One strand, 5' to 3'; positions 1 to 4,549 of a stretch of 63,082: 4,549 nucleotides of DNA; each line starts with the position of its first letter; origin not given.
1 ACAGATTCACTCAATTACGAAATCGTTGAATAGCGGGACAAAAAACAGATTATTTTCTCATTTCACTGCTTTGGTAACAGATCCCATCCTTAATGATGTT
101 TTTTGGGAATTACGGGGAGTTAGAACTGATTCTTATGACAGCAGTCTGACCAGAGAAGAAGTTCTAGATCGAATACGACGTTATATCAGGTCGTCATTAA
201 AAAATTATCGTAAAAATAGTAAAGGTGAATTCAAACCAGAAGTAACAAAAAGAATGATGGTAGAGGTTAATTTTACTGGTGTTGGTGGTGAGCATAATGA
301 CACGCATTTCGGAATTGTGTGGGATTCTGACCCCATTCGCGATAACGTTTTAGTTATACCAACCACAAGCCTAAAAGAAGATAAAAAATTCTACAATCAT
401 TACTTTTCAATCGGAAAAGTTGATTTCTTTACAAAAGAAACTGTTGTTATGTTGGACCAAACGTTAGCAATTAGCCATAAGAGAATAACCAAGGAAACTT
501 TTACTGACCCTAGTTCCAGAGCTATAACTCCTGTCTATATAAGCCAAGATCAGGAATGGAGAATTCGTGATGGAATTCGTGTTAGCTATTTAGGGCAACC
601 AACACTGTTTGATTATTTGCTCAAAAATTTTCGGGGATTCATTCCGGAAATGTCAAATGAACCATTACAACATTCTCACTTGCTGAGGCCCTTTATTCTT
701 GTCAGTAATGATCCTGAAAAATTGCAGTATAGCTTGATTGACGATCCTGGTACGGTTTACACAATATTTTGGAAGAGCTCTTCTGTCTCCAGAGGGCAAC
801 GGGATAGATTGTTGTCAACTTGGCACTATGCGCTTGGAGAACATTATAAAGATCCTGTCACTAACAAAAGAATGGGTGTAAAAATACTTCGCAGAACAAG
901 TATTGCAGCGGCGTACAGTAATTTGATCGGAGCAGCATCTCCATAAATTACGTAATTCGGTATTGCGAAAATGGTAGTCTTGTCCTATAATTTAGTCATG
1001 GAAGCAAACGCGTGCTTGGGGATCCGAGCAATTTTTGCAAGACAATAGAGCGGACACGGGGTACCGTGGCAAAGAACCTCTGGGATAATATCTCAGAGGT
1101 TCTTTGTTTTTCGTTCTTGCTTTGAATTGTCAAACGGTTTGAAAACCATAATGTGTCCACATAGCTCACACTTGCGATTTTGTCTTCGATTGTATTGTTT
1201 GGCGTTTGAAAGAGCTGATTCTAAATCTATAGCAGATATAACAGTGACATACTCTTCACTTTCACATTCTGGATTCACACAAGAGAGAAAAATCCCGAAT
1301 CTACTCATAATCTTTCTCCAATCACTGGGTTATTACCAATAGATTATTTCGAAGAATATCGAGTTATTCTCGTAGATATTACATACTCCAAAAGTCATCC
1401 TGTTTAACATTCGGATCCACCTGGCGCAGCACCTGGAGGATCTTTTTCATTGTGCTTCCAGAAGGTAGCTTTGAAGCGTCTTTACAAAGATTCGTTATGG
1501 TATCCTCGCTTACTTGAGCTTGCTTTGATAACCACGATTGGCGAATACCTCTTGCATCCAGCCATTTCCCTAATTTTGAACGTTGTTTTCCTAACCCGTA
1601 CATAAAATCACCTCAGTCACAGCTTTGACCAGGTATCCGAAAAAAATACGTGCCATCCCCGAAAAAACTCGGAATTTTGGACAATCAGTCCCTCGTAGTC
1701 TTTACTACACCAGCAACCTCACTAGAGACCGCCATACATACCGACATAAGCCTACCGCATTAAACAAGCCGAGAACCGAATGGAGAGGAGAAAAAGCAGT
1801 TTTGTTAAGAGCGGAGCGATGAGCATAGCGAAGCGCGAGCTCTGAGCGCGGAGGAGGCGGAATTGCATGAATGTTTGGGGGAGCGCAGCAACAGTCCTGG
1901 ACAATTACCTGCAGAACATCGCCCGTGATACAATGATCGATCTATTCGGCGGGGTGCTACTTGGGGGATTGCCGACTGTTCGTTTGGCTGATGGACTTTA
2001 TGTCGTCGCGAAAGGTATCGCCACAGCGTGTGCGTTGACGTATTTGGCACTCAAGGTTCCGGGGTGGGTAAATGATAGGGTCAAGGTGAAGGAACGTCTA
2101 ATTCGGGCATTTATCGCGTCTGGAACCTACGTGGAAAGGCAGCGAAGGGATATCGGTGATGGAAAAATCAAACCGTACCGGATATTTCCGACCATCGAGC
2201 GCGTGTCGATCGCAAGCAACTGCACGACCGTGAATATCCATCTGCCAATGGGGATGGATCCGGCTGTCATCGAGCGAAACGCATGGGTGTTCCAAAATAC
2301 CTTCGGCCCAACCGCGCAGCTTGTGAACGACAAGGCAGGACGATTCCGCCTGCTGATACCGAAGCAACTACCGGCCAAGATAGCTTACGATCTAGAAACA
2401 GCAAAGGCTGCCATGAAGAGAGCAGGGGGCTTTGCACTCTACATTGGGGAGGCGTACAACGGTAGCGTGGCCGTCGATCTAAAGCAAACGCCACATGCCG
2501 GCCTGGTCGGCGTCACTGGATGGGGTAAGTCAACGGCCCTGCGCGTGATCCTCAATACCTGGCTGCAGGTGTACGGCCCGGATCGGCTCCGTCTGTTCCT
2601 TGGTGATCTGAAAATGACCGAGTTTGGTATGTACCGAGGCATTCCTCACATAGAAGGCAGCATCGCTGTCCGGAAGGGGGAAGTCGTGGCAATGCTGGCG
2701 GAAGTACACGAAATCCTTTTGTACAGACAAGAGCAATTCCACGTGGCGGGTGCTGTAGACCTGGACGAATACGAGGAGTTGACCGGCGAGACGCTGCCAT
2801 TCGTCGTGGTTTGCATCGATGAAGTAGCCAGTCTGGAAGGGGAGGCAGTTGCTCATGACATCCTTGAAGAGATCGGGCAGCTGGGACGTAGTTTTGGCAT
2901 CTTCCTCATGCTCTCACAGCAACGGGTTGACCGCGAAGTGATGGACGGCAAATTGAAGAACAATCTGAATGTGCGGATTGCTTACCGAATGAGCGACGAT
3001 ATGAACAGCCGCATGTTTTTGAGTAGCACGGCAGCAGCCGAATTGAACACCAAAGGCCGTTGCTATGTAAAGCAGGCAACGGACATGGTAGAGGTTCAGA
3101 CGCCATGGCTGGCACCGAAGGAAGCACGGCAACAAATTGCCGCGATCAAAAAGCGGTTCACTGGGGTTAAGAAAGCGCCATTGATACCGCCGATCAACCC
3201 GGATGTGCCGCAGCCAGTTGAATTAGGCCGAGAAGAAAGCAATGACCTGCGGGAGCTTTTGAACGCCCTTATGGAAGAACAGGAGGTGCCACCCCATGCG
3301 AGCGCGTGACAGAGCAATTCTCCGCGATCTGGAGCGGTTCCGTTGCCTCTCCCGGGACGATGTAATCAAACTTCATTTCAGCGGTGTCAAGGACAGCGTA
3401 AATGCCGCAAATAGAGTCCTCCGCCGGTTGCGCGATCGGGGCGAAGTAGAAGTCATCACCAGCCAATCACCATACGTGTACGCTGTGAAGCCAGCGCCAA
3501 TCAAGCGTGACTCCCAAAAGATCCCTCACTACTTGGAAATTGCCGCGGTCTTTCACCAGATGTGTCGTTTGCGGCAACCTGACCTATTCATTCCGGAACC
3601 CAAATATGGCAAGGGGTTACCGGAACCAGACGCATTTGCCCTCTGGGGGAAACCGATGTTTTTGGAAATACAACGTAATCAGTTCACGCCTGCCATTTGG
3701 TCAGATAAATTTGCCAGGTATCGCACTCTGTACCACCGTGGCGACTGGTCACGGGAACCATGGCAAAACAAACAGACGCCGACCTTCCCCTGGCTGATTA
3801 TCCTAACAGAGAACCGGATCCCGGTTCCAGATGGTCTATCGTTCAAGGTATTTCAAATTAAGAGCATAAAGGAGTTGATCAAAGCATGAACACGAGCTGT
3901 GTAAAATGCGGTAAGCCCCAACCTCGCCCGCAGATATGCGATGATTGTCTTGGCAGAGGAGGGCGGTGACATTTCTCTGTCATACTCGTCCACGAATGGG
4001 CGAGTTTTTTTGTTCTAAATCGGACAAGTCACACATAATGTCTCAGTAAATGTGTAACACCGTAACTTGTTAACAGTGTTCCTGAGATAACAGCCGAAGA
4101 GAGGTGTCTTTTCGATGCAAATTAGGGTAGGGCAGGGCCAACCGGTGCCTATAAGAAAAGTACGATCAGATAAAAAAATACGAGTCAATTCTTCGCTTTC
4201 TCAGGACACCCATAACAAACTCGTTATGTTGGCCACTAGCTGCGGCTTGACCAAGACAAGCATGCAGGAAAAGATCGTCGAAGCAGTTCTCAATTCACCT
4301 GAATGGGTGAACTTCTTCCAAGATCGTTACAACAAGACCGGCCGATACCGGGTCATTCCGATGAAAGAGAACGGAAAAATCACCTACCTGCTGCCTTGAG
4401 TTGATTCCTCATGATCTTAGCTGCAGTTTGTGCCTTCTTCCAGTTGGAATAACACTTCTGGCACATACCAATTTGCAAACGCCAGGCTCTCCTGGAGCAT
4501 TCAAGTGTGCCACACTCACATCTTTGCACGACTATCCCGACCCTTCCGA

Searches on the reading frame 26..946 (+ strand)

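Call 27: search_protein_families(library=phrogs, proteins=[window:26-946:+], max_evalue=0.001)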
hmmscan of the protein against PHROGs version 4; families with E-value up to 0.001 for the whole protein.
window:26-946:+ (306 aa): 1 family
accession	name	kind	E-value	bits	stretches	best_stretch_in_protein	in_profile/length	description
phrog_1412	-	moron, auxiliary metabolic gene and host takeover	8.2e-05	23.4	0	77-122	63-111/237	antitoxin mazE-like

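Call 42: search_protein_families(library=pfam, proteins=[window:26-946:+], max_evalue=0.01)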
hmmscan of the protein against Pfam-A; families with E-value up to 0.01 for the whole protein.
window:26-946:+ (306 aa): 1 family
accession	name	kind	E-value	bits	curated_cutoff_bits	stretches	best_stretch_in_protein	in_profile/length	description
PF02452.23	PemK_toxin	-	1.5e-05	25.6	23.1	1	79-157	6-89/109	PemK-like, MazF-like toxin of type II toxin-antitoxin system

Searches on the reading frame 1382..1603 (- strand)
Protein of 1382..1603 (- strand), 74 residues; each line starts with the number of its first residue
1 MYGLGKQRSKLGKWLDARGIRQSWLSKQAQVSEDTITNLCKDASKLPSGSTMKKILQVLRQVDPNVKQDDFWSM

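Call 27: search_protein_families(library=phrogs, proteins=[window:1382-1603:-], max_evalue=0.001)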
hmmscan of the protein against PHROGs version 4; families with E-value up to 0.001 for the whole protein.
window:1382-1603:- (74 aa): 1 family
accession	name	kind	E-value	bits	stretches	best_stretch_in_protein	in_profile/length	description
phrog_3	-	transcription regulation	2.8e-05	25.1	1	6-71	88-145/430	transcriptional repressor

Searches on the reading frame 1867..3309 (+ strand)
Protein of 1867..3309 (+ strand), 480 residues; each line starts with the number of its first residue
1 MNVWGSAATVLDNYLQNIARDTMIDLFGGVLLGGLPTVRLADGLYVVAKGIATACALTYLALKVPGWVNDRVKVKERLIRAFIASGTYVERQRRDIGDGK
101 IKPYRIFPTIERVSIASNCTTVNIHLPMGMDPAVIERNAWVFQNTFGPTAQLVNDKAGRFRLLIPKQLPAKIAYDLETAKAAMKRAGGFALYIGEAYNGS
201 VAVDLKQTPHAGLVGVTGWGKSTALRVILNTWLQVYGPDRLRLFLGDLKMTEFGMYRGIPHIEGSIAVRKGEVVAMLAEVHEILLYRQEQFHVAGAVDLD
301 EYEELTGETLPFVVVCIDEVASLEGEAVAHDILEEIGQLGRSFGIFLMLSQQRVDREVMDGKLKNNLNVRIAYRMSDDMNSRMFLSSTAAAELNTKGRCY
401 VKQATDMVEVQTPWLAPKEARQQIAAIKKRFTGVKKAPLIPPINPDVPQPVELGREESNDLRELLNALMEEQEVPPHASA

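Call 27: search_protein_families(library=phrogs, proteins=[window:1867-3309:+], max_evalue=0.001)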
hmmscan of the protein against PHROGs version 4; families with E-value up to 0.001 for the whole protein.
window:1867-3309:+ (480 aa): 6 families
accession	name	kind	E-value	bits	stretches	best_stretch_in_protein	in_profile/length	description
phrog_1358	-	moron, auxiliary metabolic gene and host takeover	3.7e-70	237.8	1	59-430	458-829/1382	FtsK/SpoIIIE-like protein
phrog_3551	-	moron, auxiliary metabolic gene and host takeover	3.2e-26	92.6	1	198-438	426-672/758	FtsK/SpoIIIE-like protein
phrog_7035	-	unknown function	1.8e-05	24.3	0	305-354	486-539/969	-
phrog_24831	-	unknown function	2e-05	24.5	1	207-377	291-448/700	-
phrog_2666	-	head and packaging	3.3e-05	23.8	1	206-380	319-489/555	terminase large subunit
phrog_17074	-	unknown function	6.4e-05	22.7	1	209-387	202-395/621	-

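Call 42: search_protein_families(library=pfam, proteins=[window:1867-3309:+], max_evalue=0.01)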
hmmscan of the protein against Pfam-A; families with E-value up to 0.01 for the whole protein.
window:1867-3309:+ (480 aa): 3 families
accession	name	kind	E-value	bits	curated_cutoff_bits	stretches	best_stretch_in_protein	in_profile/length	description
PF01580.24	FtsK_SpoIIIE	-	5.9e-19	68.8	24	1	200-385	30-194/221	FtsK/SpoIIIE family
PF01935.23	DUF87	-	0.001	19.7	23.2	1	192-233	2-48/220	Helicase HerA, central domain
PF12846.13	AAA_10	-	0.0015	18.1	27.5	0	312-382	241-310/362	AAA-like domain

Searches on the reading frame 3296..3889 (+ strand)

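Call 27: search_protein_families(library=phrogs, proteins=[window:3296-3889:+], max_evalue=0.001)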
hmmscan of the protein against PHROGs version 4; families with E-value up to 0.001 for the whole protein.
window:3296-3889:+ (197 aa): 2 families
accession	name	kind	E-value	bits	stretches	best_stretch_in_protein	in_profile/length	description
phrog_2190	-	DNA, RNA and nucleotide metabolism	2.3e-31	110.2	1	2-191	2-196/197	replication initiation protein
phrog_9381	-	DNA, RNA and nucleotide metabolism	0.00013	22.5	1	111-174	178-249/288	replication initiation by nicking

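Call 42: search_protein_families(library=pfam, proteins=[window:3296-3889:+], max_evalue=0.01)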
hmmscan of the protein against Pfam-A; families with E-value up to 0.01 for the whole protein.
window:3296-3889:+ (197 aa): 2 families
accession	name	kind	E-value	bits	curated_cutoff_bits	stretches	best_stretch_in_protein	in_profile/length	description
PF13814.12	Replic_Relax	-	2.4e-09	38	25.3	1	9-152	1-182/191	Replication-relaxation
PF01978.25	TrmB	-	0.0087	16.3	25.6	0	37-66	38-66/68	Sugar-specific transcriptional regulator TrmB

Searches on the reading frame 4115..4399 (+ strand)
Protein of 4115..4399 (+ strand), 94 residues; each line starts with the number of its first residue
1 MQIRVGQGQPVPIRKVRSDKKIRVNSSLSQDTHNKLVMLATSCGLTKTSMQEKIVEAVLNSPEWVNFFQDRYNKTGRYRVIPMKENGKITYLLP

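Call 27: search_protein_families(library=phrogs, proteins=[window:4115-4399:+], max_evalue=0.001)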
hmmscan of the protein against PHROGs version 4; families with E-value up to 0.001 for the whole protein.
window:4115-4399:+ (94 aa): 1 family
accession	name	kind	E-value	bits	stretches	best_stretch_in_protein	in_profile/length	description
phrog_5779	-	unknown function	0.00092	20.3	0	14-79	29-94/132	-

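Call 42: search_protein_families(library=pfam, proteins=[window:4115-4399:+], max_evalue=0.01)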
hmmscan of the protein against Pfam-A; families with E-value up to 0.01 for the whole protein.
window:4115-4399:+ (94 aa): 0 families

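Call 46: find_homologous_proteins(query=window:4115-4399:+, max_evalue=0.001)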
Query window:4115-4399:+ (94 aa): 8 proteins with E <= 0.001 among 8 candidates.
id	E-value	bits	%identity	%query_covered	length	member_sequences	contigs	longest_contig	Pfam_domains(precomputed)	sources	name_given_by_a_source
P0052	1.3e-52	193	94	100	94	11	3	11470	-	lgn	-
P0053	2.2e-49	183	87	99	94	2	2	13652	-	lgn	-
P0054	2.1e-39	151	85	89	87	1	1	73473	-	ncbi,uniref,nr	ncbi:hypothetical protein P4647_25575 [Peribacillus frigoritolerans]|uniref:hypothetical protein n=1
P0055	5.9e-31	124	61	99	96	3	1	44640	-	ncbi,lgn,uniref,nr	ncbi:hypothetical protein [Brevibacillus sp. DP1.3A]|uniref:hypothetical protein n=1 Tax=Brevibacill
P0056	2.4e-21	93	57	89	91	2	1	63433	-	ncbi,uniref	ncbi:hypothetical protein [Brevibacillus laterosporus]|uniref:hypothetical protein n=1 Tax=Brevibaci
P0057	5.3e-21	92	54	83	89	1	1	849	-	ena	-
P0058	5.6e-19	86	52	89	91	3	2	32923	-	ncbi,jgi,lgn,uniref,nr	ncbi:hypothetical protein [Brevibacillus laterosporus]|uniref:hypothetical protein n=1 Tax=Brevibaci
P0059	4.0e-17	80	51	78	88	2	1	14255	-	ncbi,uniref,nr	ncbi:nuclear transport factor 2 (NTF2) superfamily protein [Bacillus ectoiniformans]|uniref:hypothet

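Call 47: find_encoding_contigs(protein=P0052, flank=10000, max_places=4)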
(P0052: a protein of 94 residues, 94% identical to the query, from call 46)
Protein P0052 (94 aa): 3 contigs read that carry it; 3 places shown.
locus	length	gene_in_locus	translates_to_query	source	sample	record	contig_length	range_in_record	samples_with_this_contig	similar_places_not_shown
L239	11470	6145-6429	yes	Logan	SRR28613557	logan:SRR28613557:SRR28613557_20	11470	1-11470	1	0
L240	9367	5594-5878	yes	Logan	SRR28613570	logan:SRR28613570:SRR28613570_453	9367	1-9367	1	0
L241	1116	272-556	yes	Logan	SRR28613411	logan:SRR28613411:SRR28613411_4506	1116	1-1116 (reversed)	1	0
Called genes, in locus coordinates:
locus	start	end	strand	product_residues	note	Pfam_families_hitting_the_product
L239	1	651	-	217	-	?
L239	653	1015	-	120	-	-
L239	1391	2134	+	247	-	-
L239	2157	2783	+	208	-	PF13151:DUF3990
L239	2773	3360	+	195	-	-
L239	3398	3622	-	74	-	PF13443:HTH_26 (weak)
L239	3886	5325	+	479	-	PF01580:FtsK_SpoIIIE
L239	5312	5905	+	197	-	PF13814:Replic_Relax (faint)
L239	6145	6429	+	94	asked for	-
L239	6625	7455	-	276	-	PF13730:HTH_36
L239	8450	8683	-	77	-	PF12844:HTH_19 (weak), PF01381:HTH_3, PF13443:HTH_26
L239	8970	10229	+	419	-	PF01381:HTH_3, PF12844:HTH_19, PF13560:HTH_31, PF07719:TPR_2 (faint)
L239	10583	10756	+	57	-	-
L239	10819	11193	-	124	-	PF12844:HTH_19, PF01381:HTH_3 (weak)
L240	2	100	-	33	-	?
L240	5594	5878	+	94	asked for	-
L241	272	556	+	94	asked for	-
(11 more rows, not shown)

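Call 48: find_encoding_contigs(protein=P0053, flank=10000, max_places=4)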
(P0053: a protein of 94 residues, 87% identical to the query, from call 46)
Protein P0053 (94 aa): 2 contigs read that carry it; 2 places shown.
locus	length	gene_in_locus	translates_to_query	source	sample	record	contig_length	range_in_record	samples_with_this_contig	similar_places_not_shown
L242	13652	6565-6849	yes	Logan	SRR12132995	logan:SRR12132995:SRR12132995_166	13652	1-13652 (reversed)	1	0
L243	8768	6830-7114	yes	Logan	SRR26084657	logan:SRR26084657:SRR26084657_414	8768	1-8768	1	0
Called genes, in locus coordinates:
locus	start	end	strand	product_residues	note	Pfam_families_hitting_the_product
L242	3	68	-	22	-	?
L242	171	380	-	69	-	-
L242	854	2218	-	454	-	PF14689:SPOB_a, PF02518:HATPase_c, PF14501:HATPase_c_5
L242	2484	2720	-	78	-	-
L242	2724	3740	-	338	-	PF17989:ALP_N, PF21522:MreB-like_C, PF22128:Alp7A_like_C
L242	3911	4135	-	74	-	-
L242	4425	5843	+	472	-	PF01580:FtsK_SpoIIIE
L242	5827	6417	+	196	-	PF13814:Replic_Relax (faint)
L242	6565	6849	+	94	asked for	-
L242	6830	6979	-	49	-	-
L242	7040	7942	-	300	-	-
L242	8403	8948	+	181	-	PF12978:DUF3862, PF07467:BLIP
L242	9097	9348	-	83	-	PF13443:HTH_26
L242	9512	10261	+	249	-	PF00072:Response_reg, PF04397:LytTR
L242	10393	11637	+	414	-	-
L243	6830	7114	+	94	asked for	-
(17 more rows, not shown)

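Call 49: find_encoding_contigs(protein=P0054, flank=10000, max_places=3)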
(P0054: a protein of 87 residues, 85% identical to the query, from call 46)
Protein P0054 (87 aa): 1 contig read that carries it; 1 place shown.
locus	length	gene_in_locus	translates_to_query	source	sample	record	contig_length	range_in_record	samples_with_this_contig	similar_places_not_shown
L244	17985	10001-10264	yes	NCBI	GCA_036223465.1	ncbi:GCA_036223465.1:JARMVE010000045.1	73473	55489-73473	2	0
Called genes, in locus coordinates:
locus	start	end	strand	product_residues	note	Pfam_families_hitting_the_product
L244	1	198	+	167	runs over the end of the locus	-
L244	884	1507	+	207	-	-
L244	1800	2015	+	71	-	-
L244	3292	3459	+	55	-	-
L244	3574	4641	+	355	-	PF04055:Radical_SAM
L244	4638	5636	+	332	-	PF04055:Radical_SAM (weak)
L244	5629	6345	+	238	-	PF14518:Haem_oxygenas_2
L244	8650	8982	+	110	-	-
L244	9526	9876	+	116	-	-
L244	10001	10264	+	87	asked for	-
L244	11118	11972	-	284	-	-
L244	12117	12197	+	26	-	PF09848:SLFN-g3_helicase (weak)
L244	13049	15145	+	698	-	PF13290:CHB_HEX_C_1, PF13287:Fn3_assoc, PF03372:Exo_endo_phos, PF19580:Exo_endo_phos_3, PF14529:Exo_endo_phos_2 (faint)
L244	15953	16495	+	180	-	PF13302:Acetyltransf_3, PF13420:Acetyltransf_4, PF00583:Acetyltransf_1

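Call 50: find_encoding_contigs(protein=P0055, flank=10000, max_places=3)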
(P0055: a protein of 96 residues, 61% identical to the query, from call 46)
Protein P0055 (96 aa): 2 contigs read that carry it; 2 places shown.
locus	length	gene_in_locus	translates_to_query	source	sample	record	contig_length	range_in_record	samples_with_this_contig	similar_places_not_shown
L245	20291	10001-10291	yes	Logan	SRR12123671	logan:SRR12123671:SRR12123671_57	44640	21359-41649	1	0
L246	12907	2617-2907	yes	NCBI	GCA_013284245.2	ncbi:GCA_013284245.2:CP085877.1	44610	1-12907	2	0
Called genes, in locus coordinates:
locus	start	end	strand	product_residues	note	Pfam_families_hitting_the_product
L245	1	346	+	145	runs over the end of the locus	PF10934:Sheath_initiator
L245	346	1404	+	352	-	PF04865:Baseplate_J, PF26078:Baseplate_J_M, PF26079:Baseplate_J_C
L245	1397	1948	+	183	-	PF10076:Phage_Mu_Gp48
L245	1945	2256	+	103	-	-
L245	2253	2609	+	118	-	-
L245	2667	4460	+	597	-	-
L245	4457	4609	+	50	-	-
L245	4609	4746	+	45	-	PF09693:Phage_XkdX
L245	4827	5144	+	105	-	-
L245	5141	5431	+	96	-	PF16079:Phage_holin_5_2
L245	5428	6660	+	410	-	PF01832:Glucosaminidase, PF01520:Amidase_3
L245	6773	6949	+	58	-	-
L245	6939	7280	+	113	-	PF08863:YolD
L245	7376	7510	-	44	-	-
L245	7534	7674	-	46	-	-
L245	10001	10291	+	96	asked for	-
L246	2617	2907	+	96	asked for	-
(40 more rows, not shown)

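Call 59: search_solved_structures(query=window:4115-4399:+, max_evalue=10)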
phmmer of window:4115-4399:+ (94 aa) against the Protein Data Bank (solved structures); distinct sequences matched with E-value up to 10: 1.
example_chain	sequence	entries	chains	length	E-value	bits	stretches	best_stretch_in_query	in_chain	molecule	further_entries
6kgx_B2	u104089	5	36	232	0.081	16.5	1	24-91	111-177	Phycobilisome rod-core linker polypeptide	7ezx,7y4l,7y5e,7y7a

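Call 66: predict_structure(alignment_id=A1)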
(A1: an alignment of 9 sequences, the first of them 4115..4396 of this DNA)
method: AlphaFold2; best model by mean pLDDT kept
length: 94 residues; sequences in the alignment: 9
mean_pLDDT: 75.5   pTM: 0.56
mean pLDDT of the five models: 75.5, 74.7, 74.1, 73.9, 71.5
residues with pLDDT >= 90: 37; 70-90: 29; 50-70: 4; < 50: 24
segments of 3 or more residues with pLDDT < 50: 1-24
pLDDT, mean of each block of 10 residues (from residue 1): 37 44 60 94 95 92 91 83 83 76
secondary structure, 60 per line:
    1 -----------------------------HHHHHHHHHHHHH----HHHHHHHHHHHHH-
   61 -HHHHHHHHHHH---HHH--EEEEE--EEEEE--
elements in order: H30-42 H47-59 H62-72 E81-85 E88-92

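Call 70: fold_search(model_id=the predicted structure, library=pdb)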
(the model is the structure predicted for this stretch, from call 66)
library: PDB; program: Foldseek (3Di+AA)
matches with E <= 10: 110; with E <= 0.001: 0
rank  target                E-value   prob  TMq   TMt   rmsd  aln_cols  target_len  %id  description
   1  4i98_B                5.5e-01  0.25  0.24  0.15   8.0        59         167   14  Crystal structure of the complex between ScpA(residues 1-160)-ScpB(residues 1-183) (released 2013-01-30)
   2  4hv0_C                8.9e-01  0.30  0.26  0.27  13.8        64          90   14  Structure and Function of AvtR, a Novel Transcriptional Regulator from a Hyperthermophilic Archaeal Lipothrixvirus (released 2012-11-21)
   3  3w6j_B                8.9e-01  0.21  0.22  0.14   8.4        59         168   12  Crystal structure of ScpAB core complex (released 2013-04-24)
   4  7rmw_D                9.5e-01  0.11  0.23  0.10   9.6        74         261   12  Crystal structure of B. subtilis PurR bound to ppGpp (released 2021-12-22)
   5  3w6j_E                1.0e+00  0.16  0.23  0.15   8.2        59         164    8  Crystal structure of ScpAB core complex (released 2013-04-24)
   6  1p4a_A                1.1e+00  0.12  0.24  0.09  10.0        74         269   14  Crystal Structure of the PurR complexed with cPRPP (released 2003-12-09)
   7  1o57_A                1.1e+00  0.10  0.23  0.10   9.6        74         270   11  CRYSTAL STRUCTURE OF THE PURINE OPERON REPRESSOR OF BACILLUS SUBTILIS (released 2003-08-26)
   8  3w6k_E                1.2e+00  0.18  0.22  0.25   8.3        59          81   12  Crystal structure of dimer of ScpB N-terminal domain complexed with ScpA peptide (released 2013-04-24)
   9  7rmw_F                1.2e+00  0.11  0.24  0.09   9.9        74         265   14  Crystal structure of B. subtilis PurR bound to ppGpp (released 2021-12-22)
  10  3cuo_C                1.3e+00  0.12  0.19  0.19   9.2        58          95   12  Crystal structure of the predicted DNA-binding transcriptional regulator from E. coli (released 2008-06-17)
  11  3w6k_B                1.4e+00  0.16  0.22  0.24   8.3        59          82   12  Crystal structure of dimer of ScpB N-terminal domain complexed with ScpA peptide (released 2013-04-24)
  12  7rmw_B                1.4e+00  0.09  0.23  0.10   9.6        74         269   12  Crystal structure of B. subtilis PurR bound to ppGpp (released 2021-12-22)
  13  2bsq_F                1.5e+00  0.87  0.37  0.53   1.2        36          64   25  FitAB bound to DNA (released 2006-08-24)
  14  1p4a_C                1.5e+00  0.08  0.23  0.10   9.6        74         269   11  Crystal Structure of the PurR complexed with cPRPP (released 2003-12-09)
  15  7rmw_E                1.6e+00  0.10  0.24  0.09   9.9        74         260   12  Crystal structure of B. subtilis PurR bound to ppGpp (released 2021-12-22)
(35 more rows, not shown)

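Call 79: find_related_loci(query=A1, collection=viral_contigs, flank=10000)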
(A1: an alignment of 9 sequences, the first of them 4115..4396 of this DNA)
Query A1 (94 aa) in viral_contigs; peptide patterns used: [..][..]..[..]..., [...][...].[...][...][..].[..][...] (x = any residue, [..] = any of these).
94 stretches matched a pattern; 10 encode a relative of the query (tblastn E <= 1e-3); 9 distinct loci.
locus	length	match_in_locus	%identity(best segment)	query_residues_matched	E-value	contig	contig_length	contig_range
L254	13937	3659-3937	92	1-93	1e-58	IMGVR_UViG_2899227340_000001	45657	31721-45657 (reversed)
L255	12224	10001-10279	94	1-93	8e-59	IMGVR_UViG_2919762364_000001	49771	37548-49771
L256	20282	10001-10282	61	1-93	7e-38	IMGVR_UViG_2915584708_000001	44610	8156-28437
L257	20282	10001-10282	57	1-93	1e-36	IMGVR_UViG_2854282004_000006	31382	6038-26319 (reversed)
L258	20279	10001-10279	87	1-93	1e-56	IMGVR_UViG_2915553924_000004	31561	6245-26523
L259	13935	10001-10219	51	19-91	2e-23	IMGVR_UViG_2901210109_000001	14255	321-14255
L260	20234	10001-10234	49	14-91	9e-20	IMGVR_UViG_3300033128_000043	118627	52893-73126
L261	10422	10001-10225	44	17-91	1e-16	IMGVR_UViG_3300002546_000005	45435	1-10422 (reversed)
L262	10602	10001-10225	44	17-91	1e-16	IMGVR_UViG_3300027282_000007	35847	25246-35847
